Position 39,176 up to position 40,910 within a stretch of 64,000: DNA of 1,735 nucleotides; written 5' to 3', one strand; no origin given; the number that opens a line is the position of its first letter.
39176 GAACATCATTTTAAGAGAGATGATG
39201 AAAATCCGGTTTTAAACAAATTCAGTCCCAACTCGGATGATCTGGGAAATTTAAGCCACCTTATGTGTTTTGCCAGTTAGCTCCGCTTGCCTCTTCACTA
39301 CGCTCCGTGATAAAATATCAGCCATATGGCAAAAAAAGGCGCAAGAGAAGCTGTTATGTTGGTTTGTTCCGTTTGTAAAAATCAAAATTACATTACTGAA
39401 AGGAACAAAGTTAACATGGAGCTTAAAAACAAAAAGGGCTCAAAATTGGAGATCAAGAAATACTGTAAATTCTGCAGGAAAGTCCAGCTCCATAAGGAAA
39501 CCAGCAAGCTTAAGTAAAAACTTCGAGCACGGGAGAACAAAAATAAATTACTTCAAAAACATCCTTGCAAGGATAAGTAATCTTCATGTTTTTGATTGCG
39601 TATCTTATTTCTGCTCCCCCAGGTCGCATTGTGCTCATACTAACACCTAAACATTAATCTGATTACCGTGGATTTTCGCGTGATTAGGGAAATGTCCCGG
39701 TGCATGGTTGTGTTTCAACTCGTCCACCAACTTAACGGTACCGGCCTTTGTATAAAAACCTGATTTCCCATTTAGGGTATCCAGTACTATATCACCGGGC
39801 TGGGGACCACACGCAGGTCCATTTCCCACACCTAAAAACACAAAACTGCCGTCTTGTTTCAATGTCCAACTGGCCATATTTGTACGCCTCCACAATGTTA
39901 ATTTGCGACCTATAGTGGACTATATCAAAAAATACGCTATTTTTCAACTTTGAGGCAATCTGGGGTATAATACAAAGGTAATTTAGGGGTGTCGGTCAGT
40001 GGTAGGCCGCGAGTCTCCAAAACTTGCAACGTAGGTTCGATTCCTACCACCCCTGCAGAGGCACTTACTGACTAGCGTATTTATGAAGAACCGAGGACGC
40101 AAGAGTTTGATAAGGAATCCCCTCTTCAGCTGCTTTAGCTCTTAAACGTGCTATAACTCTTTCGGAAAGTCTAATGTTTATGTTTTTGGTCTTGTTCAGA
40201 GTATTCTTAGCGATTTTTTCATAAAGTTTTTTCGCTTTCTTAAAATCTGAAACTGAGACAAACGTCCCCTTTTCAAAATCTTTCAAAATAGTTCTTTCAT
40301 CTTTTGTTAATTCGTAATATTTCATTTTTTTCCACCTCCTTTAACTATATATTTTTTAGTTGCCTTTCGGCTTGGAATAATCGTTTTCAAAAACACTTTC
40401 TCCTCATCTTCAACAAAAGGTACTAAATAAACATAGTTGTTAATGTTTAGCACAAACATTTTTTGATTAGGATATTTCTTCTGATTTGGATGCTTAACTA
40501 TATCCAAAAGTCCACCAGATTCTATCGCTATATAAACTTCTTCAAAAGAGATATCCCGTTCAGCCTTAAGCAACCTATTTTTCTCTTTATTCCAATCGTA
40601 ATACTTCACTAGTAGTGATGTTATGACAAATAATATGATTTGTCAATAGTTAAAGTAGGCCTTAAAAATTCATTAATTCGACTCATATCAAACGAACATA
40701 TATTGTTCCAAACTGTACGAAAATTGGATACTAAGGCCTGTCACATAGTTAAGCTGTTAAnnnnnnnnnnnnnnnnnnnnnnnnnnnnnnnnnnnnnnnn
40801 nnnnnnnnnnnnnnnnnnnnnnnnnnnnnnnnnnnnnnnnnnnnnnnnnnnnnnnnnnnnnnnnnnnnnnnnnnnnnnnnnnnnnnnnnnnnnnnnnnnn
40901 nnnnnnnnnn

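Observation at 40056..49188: Nine-kb gene block inserted into the conserved rpmG / tRNA-Trp / secE-nusG array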

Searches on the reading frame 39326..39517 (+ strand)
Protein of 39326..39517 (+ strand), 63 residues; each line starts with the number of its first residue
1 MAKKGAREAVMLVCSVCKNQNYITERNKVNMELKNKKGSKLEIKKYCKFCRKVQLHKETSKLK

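Call 6: search_protein_families(library=pfam, proteins=[window:39326-39517:+], max_evalue=0.01)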
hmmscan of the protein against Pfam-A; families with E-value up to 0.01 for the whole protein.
window:39326-39517:+ (63 aa): 1 family
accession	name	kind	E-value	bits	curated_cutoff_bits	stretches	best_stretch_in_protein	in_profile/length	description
PF00471.26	Ribosomal_L33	-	1.7e-14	54.3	25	1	9-59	2-46/47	Ribosomal protein L33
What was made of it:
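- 39326..39517 (+): rpmG (ribosomal protein L33), left anchor of the canonical array. PF00471, 54 bits (call 6).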

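Call 22: find_encoding_contigs(protein=window:39326-39517:+, flank=10000, max_places=10)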
Protein window:39326-39517:+ (63 aa): 7 contigs read that carry it; 4 places shown.
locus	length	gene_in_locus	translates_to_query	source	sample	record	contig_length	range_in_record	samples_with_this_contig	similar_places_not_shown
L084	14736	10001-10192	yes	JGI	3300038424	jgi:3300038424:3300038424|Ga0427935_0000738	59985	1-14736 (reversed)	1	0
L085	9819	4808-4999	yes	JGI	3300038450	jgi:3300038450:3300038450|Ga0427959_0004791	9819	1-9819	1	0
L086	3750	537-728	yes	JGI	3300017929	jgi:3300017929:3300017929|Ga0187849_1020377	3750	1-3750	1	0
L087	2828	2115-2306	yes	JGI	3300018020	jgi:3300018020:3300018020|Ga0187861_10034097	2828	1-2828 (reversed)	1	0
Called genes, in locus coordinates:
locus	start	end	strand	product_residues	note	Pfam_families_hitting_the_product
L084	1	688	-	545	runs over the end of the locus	PF03717:PBP_dimer, PF00905:Transpeptidase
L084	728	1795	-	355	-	PF00022:Actin (faint), PF06723:MreB_Mbl, PF00012:HSP70, PF14450:FtsA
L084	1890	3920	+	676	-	PF04932:Wzy_C, PF13424:TPR_12 (faint), PF00515:TPR_1 (faint), PF07719:TPR_2 (faint), PF13181:TPR_8 (faint), PF13428:TPR_14 (faint), PF13432:TPR_16 (faint), PF13431:TPR_17 (weak), +1 more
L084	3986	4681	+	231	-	-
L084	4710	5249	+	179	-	PF01327:Pep_deformylase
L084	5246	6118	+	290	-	PF00551:Formyl_trans_N, PF02911:Formyl_trans_C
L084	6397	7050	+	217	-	PF02163:Peptidase_M50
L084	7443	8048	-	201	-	-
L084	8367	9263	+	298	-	PF02547:Queuosine_synth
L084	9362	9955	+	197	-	-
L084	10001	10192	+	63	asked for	PF00471:Ribosomal_L33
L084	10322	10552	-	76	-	-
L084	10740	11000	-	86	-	PF12441:CopG_antitoxin, PF14384:BrnA_antitoxin (weak)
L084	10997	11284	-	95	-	PF04365:BrnT_toxin (weak)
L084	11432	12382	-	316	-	PF04542:Sigma70_r2 (weak)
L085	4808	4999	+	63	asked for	PF00471:Ribosomal_L33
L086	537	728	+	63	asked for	PF00471:Ribosomal_L33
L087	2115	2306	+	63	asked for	PF00471:Ribosomal_L33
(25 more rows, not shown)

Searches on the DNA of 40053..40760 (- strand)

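Call 45: search_rna_families(source=L097, start=9700, end=13900, threshold=evalue, max_evalue=1)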
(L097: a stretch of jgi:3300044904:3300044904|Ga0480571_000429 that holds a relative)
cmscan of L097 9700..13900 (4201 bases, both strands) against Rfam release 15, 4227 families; matches with E-value up to 1: 1.
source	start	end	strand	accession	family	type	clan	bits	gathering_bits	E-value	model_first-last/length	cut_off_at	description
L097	13704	13774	-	RF00005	tRNA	Gene; tRNA;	CL00001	64.3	29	7.7e-13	1-71/71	no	tRNA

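Call 84: search_dna_similar(query=window:40053-40760:+, collection=plasmids, mode=distant, max_evalue=0.001, max_rows=10)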
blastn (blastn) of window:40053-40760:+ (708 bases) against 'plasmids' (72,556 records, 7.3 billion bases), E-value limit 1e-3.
Records with a match: 1; places in all: 1; records where one place covers at least 80% of the query: 0.
Best place of each record, by identity: 60-80% 1.
By first word of the organism name: Calothrix 1.
By predicted mobility (MOB-suite, as given by PLSDB): mobilizable 1.
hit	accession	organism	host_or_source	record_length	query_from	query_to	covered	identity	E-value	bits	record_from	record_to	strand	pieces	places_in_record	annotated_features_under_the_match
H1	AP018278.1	Calothrix sp. NIES-4101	-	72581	313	426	16%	78.9%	1e-17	99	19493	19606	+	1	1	hypothetical protein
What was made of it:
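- Tried and rejected: One 114-nt match in a Calothrix plasmid (call 84); not informative.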

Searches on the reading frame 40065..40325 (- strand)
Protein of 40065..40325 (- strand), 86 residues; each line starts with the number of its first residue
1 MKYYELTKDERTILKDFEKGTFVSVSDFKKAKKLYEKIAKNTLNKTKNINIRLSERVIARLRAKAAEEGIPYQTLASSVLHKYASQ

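Call 5: search_protein_families(library=pfam, proteins=[window:40065-40325:-], max_evalue=0.01)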
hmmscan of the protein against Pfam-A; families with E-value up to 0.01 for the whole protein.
window:40065-40325:- (86 aa): 4 families
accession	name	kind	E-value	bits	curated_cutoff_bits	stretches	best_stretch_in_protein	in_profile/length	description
PF12441.14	CopG_antitoxin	-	1.4e-07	32.6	28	1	20-82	22-78/79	CopG antitoxin of type II toxin-antitoxin system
PF14384.12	BrnA_antitoxin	-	4.6e-06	27.4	26.1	1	28-84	11-68/68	BrnA antitoxin of type II toxin-antitoxin system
PF23807.1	RHH_10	-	0.0025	18.5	27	1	41-80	18-57/84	Ribbon-helix-helix protein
PF21983.2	NikA-like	-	0.0044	17.6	27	0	44-72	2-30/72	Mobilization protein NikA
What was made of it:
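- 40065..40325 (-): brnA-like ribbon-helix-helix antitoxin. PF12441 32.6 bits (cut-off 28) and PF14384 27.4 bits (cut-off 26.1) (call 5).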

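Call 63: search_solved_structures(query=window:40065-40325:-, max_evalue=1)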
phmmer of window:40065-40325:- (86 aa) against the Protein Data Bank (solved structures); distinct sequences matched with E-value up to 1: 0.

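Call 80: search_protein_families(library=padloc, proteins=[window:40065-40325:-], max_evalue=0.001)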
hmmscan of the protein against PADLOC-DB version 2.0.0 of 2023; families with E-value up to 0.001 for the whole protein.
window:40065-40325:- (86 aa): 0 families
